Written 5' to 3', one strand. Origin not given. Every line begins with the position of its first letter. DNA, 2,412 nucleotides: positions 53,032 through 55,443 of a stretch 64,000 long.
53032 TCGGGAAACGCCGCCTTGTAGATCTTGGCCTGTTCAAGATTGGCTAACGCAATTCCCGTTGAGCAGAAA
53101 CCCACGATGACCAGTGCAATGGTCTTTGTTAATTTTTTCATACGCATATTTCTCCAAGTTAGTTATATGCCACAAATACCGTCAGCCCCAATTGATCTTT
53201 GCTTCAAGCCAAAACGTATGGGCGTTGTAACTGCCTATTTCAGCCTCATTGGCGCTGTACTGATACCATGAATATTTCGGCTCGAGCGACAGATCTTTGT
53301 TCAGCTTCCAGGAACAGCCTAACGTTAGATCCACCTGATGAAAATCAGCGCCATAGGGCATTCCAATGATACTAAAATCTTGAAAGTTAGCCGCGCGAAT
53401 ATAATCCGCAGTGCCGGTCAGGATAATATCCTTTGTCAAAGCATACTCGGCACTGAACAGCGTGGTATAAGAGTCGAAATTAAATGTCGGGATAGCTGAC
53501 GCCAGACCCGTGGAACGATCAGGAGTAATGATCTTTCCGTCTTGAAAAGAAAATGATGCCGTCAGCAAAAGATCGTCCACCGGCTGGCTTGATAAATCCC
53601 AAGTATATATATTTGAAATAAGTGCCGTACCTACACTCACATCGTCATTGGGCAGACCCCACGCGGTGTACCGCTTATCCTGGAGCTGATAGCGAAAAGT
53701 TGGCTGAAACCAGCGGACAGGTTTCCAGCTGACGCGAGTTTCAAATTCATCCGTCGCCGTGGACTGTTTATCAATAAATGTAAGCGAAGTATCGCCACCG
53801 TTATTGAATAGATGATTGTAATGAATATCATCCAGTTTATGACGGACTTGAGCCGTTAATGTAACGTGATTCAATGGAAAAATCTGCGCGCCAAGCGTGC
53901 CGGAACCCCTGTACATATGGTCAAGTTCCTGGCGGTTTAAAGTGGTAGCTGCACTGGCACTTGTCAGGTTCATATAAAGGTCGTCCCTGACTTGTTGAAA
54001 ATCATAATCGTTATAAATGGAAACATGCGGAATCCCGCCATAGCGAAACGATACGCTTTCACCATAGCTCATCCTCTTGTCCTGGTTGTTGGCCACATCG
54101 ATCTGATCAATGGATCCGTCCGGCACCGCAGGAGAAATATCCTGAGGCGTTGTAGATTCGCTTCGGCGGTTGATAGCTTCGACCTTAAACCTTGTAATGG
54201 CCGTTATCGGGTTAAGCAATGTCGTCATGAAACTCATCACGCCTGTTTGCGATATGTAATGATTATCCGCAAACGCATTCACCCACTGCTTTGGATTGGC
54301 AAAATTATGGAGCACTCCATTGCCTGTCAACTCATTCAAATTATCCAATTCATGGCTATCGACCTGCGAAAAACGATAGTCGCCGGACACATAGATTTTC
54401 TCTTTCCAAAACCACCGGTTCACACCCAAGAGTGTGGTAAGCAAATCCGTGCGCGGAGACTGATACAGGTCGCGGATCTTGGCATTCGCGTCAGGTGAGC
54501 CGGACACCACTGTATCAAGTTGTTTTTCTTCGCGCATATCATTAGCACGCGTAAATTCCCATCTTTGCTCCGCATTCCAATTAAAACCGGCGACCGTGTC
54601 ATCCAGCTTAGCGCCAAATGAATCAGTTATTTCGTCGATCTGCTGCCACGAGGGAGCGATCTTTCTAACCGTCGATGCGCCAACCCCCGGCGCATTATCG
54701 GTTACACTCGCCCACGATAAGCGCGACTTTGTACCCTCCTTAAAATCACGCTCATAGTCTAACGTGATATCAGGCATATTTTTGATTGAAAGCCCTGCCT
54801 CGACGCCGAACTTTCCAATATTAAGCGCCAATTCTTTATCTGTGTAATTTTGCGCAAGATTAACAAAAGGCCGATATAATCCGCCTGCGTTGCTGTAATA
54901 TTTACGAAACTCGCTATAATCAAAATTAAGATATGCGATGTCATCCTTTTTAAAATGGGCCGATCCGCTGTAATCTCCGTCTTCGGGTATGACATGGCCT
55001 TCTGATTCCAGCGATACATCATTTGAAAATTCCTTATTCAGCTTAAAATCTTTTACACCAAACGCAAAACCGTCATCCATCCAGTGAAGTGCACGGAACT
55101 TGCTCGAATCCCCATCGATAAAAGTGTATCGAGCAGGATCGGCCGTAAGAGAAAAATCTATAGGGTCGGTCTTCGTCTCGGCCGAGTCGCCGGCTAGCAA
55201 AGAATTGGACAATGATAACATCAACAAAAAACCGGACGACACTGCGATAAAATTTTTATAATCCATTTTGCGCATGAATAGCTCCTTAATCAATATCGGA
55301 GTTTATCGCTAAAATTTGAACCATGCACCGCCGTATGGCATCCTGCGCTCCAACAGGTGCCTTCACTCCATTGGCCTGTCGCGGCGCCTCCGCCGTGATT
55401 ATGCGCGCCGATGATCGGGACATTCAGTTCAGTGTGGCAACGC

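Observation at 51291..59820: Compact porin-cytochrome module (MtoA-like / porin / MtoD-like / ImcH-CymA-like) diverging from ccsBA: candidate extracellular electron transfer conduit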

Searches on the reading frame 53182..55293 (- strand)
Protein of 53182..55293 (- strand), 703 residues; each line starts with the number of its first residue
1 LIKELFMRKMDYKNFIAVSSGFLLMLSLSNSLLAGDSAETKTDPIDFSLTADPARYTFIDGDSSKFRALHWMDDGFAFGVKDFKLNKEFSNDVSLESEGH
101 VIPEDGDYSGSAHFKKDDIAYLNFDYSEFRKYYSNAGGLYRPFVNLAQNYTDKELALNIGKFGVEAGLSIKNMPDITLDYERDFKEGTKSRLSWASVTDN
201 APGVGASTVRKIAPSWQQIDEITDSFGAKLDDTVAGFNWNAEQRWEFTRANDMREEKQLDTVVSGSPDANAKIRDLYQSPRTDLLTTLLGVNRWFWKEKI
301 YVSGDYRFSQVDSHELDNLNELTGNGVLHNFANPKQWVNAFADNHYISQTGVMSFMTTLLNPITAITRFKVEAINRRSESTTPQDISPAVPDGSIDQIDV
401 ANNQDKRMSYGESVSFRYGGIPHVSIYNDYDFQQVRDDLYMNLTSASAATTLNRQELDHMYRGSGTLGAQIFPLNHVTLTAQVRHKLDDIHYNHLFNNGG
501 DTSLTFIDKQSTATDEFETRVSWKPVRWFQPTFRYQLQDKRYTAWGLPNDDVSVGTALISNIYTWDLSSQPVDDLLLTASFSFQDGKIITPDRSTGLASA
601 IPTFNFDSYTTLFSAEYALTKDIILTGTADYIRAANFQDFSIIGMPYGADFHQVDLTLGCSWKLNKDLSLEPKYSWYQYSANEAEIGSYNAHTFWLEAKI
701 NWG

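Call 3: search_protein_families(library=pfam, proteins=[window:53182-55293:-], max_evalue=0.01)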
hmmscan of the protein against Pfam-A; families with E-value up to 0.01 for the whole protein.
window:53182-55293:- (703 aa): 0 families

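Call 4: search_protein_families(library=ncbifam, proteins=[window:53182-55293:-], max_evalue=0.01)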
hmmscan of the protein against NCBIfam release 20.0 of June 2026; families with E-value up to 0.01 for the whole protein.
window:53182-55293:- (703 aa): 0 families

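Call 5: find_homologous_proteins(query=window:53182-55293:-)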
Query window:53182-55293:- (703 aa): 20 proteins with E <= 0.001 among 8000 candidates.
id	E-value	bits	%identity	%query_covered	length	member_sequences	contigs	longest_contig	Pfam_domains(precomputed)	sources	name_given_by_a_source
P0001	0.0e+0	1608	100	99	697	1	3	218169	-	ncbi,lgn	-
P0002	2.0e-266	904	58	97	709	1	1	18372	-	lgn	-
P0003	3.2e-254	864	55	97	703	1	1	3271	-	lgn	-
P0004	2.8e-249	847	55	99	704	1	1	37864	-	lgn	-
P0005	2.9e-247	841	55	99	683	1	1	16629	-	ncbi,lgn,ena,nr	ncbi:MAG: hypothetical protein AUJ72_05715 [Candidatus Omnitrophica bacterium CG1_02_46_14]|nr:MAG: 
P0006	1.2e-217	743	51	94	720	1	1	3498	-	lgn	-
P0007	6.2e-208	711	47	99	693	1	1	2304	-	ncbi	-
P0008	6.3e-196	671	45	97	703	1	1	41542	-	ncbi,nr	ncbi:MAG TPA: hypothetical protein VL404_08455 [Candidatus Eisenbacteria bacterium]|nr:hypothetical 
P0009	3.4e-190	652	46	97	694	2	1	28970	-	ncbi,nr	ncbi:MAG: hypothetical protein HY593_00910 [Candidatus Omnitrophica bacterium]|nr:hypothetical prote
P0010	9.1e-160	552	40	97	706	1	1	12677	-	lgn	-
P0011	2.7e-157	543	48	79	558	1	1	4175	-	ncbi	ncbi:MAG: hypothetical protein WCG06_01395, partial [Candidatus Omnitrophota bacterium]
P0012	1.3e-153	531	40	98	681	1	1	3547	-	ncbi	-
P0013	2.9e-141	490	39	97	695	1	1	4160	-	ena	-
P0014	1.3e-139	485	39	96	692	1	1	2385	-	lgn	-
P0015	1.3e-139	485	38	93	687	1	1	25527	-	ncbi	-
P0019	8.2e-130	453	36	96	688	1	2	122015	-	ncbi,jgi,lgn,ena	-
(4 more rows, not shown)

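Call 9: search_solved_structures(query=A1, max_evalue=10, show_alignments=2)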
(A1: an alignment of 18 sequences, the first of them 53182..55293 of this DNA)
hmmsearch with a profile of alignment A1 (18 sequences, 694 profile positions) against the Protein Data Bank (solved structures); distinct sequences matched with E-value up to 10: 2.
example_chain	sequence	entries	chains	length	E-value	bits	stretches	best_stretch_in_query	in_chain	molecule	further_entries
5mww_A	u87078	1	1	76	0.17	13.1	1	175-239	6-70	RNA polymerase sigma factor SigA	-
7ckq_F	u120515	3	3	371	0.48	11.6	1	176-251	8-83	RNA polymerase sigma factor SigA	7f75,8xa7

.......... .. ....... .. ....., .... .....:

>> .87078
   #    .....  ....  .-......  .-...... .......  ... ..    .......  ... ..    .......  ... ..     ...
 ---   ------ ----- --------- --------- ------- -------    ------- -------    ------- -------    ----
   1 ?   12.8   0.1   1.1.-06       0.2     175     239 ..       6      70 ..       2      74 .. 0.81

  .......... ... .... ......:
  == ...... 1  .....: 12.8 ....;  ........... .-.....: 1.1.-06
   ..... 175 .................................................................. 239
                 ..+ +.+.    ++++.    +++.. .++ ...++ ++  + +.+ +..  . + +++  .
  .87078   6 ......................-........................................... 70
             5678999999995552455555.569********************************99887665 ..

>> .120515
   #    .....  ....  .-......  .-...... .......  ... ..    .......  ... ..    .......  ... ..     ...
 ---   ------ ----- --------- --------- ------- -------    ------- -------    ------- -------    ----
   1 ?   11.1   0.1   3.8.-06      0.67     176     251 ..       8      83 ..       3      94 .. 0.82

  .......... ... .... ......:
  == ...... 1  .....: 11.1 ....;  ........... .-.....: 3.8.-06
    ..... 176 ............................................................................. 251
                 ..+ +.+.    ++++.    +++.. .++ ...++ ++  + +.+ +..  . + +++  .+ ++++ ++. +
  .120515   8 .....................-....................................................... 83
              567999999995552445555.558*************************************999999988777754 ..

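Call 11: find_encoding_contigs(protein=P0001, flank=10000, max_places=3)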
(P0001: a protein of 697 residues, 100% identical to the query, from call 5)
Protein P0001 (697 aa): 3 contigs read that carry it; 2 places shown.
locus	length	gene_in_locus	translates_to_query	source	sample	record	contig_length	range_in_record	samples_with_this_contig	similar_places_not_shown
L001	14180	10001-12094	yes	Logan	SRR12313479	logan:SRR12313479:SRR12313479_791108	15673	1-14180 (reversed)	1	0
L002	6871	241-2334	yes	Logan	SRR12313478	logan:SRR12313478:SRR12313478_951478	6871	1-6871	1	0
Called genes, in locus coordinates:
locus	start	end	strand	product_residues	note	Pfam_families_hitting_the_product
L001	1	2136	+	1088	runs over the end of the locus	PF00873:ACR_tran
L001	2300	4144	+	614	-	-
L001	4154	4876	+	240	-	PF00535:Glycos_transf_2, PF13641:Glyco_tranf_2_3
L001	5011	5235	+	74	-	-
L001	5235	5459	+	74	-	-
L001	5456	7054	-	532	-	PF01578:Cytochrom_C_asm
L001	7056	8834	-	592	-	PF05140:ResB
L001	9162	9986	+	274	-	PF14522:Cytochrome_C7 (faint), PF22678:Cytochrom_c_NrfB-like (faint), PF22113:Mtrc-MtrF_II-IV_dom (faint), PF09699:Paired_CXXCH_1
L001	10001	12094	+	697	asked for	-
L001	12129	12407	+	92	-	-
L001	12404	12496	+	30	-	-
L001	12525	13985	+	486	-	PF03264:Cytochrom_NNT, PF14522:Cytochrome_C7 (faint), PF14537:Cytochrom_c3_2 (faint)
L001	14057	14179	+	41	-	?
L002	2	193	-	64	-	?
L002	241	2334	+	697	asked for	-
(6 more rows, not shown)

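Call 12: find_encoding_contigs(protein=P0019, flank=10000, max_places=3)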
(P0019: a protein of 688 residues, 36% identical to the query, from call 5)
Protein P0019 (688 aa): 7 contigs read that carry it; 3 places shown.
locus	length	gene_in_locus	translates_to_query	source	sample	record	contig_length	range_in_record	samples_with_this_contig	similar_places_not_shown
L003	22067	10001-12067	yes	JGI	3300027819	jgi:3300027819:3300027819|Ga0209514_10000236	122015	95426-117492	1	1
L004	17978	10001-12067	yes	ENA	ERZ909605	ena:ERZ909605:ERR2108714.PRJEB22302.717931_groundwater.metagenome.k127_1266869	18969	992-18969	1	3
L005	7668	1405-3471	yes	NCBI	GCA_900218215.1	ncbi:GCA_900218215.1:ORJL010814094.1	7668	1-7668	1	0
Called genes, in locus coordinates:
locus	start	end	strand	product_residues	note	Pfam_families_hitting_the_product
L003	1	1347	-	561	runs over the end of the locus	PF00115:COX1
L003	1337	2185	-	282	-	PF02790:COX2_TM, PF00116:COX2, PF13473:Cupredoxin_1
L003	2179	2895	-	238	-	PF13620:CarboxypepD_reg (weak)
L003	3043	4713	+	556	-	PF02310:B12-binding, PF04055:Radical_SAM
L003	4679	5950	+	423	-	PF05940:NnrS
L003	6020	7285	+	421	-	PF04055:Radical_SAM, PF06968:BATS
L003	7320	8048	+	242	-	PF03460:NIR_SIR_ferr, PF01077:NIR_SIR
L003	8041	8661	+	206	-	PF04055:Radical_SAM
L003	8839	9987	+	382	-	PF14537:Cytochrom_c3_2 (faint), PF22113:Mtrc-MtrF_II-IV_dom (faint), PF14522:Cytochrome_C7 (faint), PF22678:Cytochrom_c_NrfB-like (faint), PF09699:Paired_CXXCH_1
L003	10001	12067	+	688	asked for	-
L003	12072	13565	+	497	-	PF03264:Cytochrom_NNT, PF14522:Cytochrome_C7 (faint), PF14537:Cytochrom_c3_2 (faint)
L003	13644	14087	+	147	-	PF25471:TM_PetC (weak), PF00355:Rieske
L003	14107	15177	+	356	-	PF00033:Cytochrome_B, PF13631:Cytochrom_B_N_2, PF00032:Cytochrom_B_C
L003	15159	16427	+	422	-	PF09699:Paired_CXXCH_1 (faint), PF14522:Cytochrome_C7 (faint), PF14537:Cytochrom_c3_2 (weak)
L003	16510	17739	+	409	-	-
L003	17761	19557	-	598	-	PF01578:Cytochrom_C_asm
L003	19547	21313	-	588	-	PF05140:ResB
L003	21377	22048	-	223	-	PF00027:cNMP_binding, PF13545:HTH_Crp_2, PF00325:Crp (weak)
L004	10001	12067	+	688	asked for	-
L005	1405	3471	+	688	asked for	-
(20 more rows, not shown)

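Call 14: find_encoding_contigs(protein=P0008, flank=10000, max_places=2)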
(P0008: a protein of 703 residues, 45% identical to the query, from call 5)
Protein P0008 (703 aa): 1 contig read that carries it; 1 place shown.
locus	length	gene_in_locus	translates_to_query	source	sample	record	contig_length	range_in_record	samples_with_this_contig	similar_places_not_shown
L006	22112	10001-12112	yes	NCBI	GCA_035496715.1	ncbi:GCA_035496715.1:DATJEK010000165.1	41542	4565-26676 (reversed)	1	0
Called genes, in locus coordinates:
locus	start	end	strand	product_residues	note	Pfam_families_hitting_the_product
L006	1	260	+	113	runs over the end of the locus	-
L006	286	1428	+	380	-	PF04055:Radical_SAM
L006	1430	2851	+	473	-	PF01266:DAO (weak), PF01593:Amino_oxidase, PF13450:NAD_binding_8, PF13454:NAD_binding_9 (faint)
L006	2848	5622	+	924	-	PF02629:CoA_binding, PF13380:CoA_binding_2, PF13607:Succ_CoA_lig, PF19045:Ligase_CoA_2, PF13549:ATP-grasp_5, PF13302:Acetyltransf_3, PF00583:Acetyltransf_1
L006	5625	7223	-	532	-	PF01578:Cytochrom_C_asm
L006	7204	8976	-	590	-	PF05140:ResB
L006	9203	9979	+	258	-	PF14522:Cytochrome_C7 (faint), PF22678:Cytochrom_c_NrfB-like (faint), PF14537:Cytochrom_c3_2 (faint), PF09699:Paired_CXXCH_1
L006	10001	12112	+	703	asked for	-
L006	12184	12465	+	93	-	-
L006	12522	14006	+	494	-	PF03264:Cytochrom_NNT, PF14522:Cytochrome_C7 (faint), PF14537:Cytochrom_c3_2 (faint)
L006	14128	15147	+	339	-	-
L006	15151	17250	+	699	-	-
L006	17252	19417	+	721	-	-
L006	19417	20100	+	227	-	PF13489:Methyltransf_23, PF07021:MetW, PF13847:Methyltransf_31, PF08241:Methyltransf_11, PF08242:Methyltransf_12, PF13649:Methyltransf_25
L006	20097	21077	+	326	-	PF00535:Glycos_transf_2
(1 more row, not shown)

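Call 15: find_encoding_contigs(protein=P0004, flank=10000, max_places=2)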
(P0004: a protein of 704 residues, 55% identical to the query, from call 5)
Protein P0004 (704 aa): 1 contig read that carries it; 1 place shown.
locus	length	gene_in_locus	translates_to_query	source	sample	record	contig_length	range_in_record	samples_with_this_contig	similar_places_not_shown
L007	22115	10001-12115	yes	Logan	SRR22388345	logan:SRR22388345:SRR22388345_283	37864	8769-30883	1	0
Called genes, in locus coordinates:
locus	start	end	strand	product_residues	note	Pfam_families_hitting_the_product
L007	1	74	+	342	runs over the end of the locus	PF04055:Radical_SAM, PF06463:Mob_synth_C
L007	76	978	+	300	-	PF01967:MoaC, PF00994:MoCF_biosynth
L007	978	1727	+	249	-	PF01925:TauE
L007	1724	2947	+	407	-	PF03453:MoeA_N, PF00994:MoCF_biosynth, PF03454:MoeA_C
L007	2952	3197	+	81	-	PF02597:ThiS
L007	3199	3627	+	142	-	PF02391:MoaE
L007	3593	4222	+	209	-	PF12804:NTP_transf_3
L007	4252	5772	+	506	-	PF13372:Alginate_exp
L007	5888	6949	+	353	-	PF12974:Phosphonate-bd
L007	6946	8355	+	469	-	PF17203:sCache_3_2, PF00672:HAMP, PF07730:HisKA_3, PF13581:HATPase_c_2 (weak), PF02518:HATPase_c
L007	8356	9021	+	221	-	PF00072:Response_reg, PF00196:GerE, PF08281:Sigma70_r4_2 (weak), PF13384:HTH_23 (faint), PF13518:HTH_28 (faint)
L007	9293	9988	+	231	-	PF22678:Cytochrom_c_NrfB-like (faint), PF14522:Cytochrome_C7 (faint), PF09699:Paired_CXXCH_1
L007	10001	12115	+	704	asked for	-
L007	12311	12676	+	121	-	PF01740:STAS, PF13466:STAS_2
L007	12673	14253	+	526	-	PF01370:Epimerase (weak), PF05368:NmrA, PF13460:NAD_binding_10, PF11066:DUF2867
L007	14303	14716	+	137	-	-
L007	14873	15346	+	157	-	PF19335:HMBD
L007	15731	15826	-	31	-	-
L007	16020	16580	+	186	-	PF05401:NodS (weak), PF13847:Methyltransf_31 (weak), PF08241:Methyltransf_11, PF08242:Methyltransf_12, PF13649:Methyltransf_25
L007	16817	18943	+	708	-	PF19335:HMBD, PF00122:E1-E2_ATPase, PF00702:Hydrolase, PF08282:Hydrolase_3 (faint), PF12710:HAD (weak)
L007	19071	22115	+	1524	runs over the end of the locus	PF03793:PASTA (faint), PF02012:BNR (faint), PF03404:Mo-co_dimer (faint)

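Call 16: predict_structure(alignment_id=A1)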
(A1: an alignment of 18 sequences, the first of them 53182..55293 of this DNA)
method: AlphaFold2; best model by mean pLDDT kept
length: 703 residues; sequences in the alignment: 18
mean_pLDDT: 81.6   pTM: 0.71
mean pLDDT of the five models: 81.6, 80.3, 77.8, 77.3, 77.2
residues with pLDDT >= 90: 311; 70-90: 237; 50-70: 116; < 50: 39
segments of 3 or more residues with pLDDT < 50: 1-13, 30-41, 263-269
pLDDT, mean of each block of 10 residues (from residue 1): 32 53 53 38 71 87 87 85 86 89 87 89 94 74 60 88 93 91 94 66 56 81 96 90 96 82 50 86 94 86 93 91 80 78 93 89 90 93 77 78 90 91 90 91 67 76 94 90 94 67 63 94 90 95 71 78 95 92 88 51 81 94 93 77 58 94 89 94 77 91 73
secondary structure, 60 per line:
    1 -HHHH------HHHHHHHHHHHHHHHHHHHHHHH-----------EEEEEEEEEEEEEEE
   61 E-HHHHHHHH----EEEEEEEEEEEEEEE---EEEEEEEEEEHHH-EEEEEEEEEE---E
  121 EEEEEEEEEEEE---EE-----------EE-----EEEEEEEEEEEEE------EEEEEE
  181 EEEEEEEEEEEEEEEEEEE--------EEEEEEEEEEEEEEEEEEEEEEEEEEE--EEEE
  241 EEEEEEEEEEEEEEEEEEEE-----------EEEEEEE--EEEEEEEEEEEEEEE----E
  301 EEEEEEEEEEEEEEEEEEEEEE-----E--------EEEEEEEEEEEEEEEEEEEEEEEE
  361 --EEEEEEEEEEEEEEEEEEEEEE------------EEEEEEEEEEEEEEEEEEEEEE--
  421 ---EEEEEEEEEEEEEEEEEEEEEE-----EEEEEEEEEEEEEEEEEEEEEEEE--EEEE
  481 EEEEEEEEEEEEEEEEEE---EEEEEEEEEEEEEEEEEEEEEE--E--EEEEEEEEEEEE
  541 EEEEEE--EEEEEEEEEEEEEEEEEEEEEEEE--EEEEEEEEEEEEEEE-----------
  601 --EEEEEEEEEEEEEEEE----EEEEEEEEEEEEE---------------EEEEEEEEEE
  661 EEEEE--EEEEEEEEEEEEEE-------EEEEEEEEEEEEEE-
elements in order (helices of 4 or more, strands of 3 or more residues): H2-5 H12-34 E46-61 H63-70 E75-89 E93-102 E107-116 E120-132 E156-168 E175-199 E208-234 E237-260 E272-278 E281-295 E300-322 E337-360 E363-384 E397-418 E424-445 E451-474 E477-498 E502-523 E529-546 E549-572 E575-589 E603-618 E623-635 E651-665 E668-681 E689-702

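Call 17: find_encoding_contigs(protein=P0015, flank=10000, max_places=2)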
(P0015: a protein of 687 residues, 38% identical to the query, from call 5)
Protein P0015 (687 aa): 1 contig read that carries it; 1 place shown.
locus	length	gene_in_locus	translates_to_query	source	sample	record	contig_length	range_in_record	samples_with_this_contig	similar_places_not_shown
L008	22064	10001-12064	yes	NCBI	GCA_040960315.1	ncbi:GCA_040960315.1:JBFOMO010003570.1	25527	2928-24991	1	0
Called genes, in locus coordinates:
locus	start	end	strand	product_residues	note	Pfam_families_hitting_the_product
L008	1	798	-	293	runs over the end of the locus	PF00126:HTH_1, PF03466:LysR_substrate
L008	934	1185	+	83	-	-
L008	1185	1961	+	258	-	PF14537:Cytochrom_c3_2 (faint), PF22113:Mtrc-MtrF_II-IV_dom (faint), PF14522:Cytochrome_C7 (faint), PF22678:Cytochrom_c_NrfB-like (faint), PF09699:Paired_CXXCH_1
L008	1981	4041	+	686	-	-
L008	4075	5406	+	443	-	PF05140:ResB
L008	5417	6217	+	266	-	PF01578:Cytochrom_C_asm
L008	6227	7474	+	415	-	PF14522:Cytochrome_C7 (faint), PF09699:Paired_CXXCH_1 (faint), PF14537:Cytochrom_c3_2 (weak)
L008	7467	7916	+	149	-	PF00355:Rieske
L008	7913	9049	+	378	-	PF00033:Cytochrome_B, PF13631:Cytochrom_B_N_2, PF00032:Cytochrom_B_C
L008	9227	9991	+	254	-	PF14522:Cytochrome_C7 (faint), PF14537:Cytochrom_c3_2 (faint), PF22678:Cytochrom_c_NrfB-like (faint), PF09699:Paired_CXXCH_1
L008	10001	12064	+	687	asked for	-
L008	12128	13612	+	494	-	PF03264:Cytochrom_NNT, PF14522:Cytochrome_C7 (faint), PF14537:Cytochrom_c3_2 (faint)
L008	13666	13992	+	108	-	-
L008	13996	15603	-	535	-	PF01578:Cytochrom_C_asm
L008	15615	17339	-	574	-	PF05140:ResB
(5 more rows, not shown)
